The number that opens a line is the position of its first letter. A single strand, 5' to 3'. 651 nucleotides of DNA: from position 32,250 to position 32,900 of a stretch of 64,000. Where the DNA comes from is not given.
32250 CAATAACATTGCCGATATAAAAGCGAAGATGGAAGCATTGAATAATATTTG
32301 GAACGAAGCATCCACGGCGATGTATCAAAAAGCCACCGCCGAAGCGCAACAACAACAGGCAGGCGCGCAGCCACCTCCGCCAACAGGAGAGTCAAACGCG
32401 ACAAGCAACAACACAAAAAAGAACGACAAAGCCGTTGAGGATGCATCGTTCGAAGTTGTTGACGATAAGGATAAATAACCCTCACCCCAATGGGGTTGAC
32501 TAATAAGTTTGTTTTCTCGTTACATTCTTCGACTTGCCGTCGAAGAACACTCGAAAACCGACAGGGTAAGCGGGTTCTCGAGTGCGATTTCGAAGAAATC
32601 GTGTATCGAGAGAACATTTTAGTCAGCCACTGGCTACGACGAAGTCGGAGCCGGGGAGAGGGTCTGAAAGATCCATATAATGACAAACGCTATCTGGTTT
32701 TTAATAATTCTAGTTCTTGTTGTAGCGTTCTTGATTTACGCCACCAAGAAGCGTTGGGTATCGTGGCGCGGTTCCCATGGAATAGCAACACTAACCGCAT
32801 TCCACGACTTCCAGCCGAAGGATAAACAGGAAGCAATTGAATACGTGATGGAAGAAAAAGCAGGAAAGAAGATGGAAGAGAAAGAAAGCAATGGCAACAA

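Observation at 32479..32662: Two-copy, ~180-nt four-way-junction element of unknown family; copy 1 abuts the dnaK stop codon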

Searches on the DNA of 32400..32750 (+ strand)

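Call 8: search_rna_families(source=window, start=32400, end=32750, threshold=evalue, max_evalue=10)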
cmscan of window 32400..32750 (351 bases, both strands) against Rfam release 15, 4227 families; matches with E-value up to 10: 2.
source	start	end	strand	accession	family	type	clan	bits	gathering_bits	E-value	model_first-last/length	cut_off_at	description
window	32452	32516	+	RF00323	snoR79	Gene; snRNA; snoRNA; CD-box;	-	14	80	6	1-65/65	no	Small nucleolar RNA R79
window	32465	32534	+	RF01561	DdR11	Gene; snRNA; snoRNA; CD-box;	-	13.6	65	4.4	1-76/76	no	Dictyostelium snoRNA DdR11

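Call 14: search_dna_similar(query=window:32479-32662:+, collection=plasmids, mode=distant, max_evalue=0.01)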
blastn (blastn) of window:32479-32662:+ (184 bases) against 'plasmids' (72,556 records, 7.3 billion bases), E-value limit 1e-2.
No match.

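Call 15: search_dna_similar(query=window:32479-32662:+, collection=phages, mode=distant, max_evalue=0.01)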
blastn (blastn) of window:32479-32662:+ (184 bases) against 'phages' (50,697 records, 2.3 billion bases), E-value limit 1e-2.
No match.

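Call 68: build_rna_model(alignment_id=A6, structure=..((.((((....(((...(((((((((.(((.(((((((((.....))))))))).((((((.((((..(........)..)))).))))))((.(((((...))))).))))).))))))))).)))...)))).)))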
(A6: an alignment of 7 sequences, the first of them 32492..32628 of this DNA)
Model R1 built from alignment A6 (7 sequences, 139 columns); structure: as given.
model positions 137; base pairs 48; branch points 2; effective number of sequences 0.92; information 0.59 bits per position. Calibrated on 0.2 Mb of random sequence (short: E-values are rough).
structure used (alignment columns):
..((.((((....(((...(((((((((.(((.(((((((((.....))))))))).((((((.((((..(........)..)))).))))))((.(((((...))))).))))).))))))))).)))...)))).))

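Call 69: search_with_rna_model(model_id=R1, sources=[window, L001, L002, L003, L004, L005, L006, L008, L009], max_evalue=10)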
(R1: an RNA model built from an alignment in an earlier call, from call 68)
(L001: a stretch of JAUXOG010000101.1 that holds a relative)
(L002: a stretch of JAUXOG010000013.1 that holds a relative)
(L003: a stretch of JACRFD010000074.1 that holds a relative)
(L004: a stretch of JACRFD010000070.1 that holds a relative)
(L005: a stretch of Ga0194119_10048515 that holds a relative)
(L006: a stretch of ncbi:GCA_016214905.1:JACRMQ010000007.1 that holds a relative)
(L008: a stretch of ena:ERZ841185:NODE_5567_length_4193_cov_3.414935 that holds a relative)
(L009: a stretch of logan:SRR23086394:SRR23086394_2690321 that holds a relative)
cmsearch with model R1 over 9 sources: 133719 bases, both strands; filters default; matches with E-value up to 10: 14.
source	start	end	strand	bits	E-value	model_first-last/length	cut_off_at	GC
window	62127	62263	-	156.4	4.8e-41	1-137/137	no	0.43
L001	1008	1144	+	155.9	6.9e-41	1-137/137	no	0.44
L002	3839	3975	+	151.7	1e-39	1-137/137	no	0.44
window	32492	32628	+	149.8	3.3e-39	1-137/137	no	0.45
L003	1609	1745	-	146.6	2.7e-38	1-137/137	no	0.42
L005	3354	3491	-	139.1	3.3e-36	1-137/137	no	0.48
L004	353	489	-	132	3.1e-34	1-137/137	no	0.4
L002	3841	3977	-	63.8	3.3e-15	1-137/137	no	0.44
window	32494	32630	-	63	5.3e-15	1-137/137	no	0.45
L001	1010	1146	-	62.1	1e-14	1-137/137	no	0.45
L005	3352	3489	+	57.5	1.9e-13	1-137/137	no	0.49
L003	1607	1743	+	52.6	4.5e-12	1-137/137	no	0.42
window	62125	62261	+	51.8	7.1e-12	1-137/137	no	0.43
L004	351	483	+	39.5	1.9e-08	1-137/137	no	0.41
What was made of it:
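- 32492..32628 (+): 137-nt conserved core, type I (P2, P3, arms A, B, C). Covariance model R1: 149.8 bits, E = 3e-39 (call 69).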

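Call 73: search_with_rna_model(model_id=R1, sources=[L007, L010, L011, L012], max_evalue=10)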
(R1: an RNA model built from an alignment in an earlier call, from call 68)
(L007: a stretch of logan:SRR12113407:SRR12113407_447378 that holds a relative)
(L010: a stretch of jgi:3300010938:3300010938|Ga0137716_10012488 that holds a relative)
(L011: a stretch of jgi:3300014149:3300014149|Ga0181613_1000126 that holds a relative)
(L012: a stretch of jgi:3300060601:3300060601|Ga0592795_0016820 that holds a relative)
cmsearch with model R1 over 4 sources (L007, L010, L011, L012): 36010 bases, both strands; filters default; matches with E-value up to 10: 0.
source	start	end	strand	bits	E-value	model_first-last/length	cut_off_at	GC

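Call 89: search_dna_similar(query=window:32479-32662:+, collection=ecoli_genomes, mode=distant, max_evalue=0.01, max_rows=5)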
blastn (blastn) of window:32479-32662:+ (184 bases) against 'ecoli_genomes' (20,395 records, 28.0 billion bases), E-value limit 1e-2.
No match.
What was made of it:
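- On ERIC / IRU: blastn (word size 11) of copy 1 against all complete E. coli genomes: no match (call 89).
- Closest known: ERIC / IRU. Different: No sequence similarity: blastn against 5,426 E. coli genomes finds nothing (call 89).
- Tried and rejected: Similarity searches. blastn of copy 1 against plasmids, phages and all complete E. coli genomes found no match (calls 14, 15, 89).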

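Call 95: search_with_rna_model(model_id=R1, sources=[L013, L014, L015, L016], max_evalue=10)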
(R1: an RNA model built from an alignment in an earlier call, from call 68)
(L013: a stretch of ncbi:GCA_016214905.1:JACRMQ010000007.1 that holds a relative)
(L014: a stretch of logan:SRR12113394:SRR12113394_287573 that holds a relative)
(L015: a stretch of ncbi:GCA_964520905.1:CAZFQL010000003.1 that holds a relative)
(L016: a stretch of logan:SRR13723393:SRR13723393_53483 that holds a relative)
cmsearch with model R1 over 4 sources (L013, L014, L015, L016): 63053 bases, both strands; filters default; matches with E-value up to 10: 2.
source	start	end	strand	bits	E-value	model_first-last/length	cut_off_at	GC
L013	18703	18839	+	152.2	3.5e-40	1-137/137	no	0.41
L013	18705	18841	-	56.3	1.9e-13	1-137/137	no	0.41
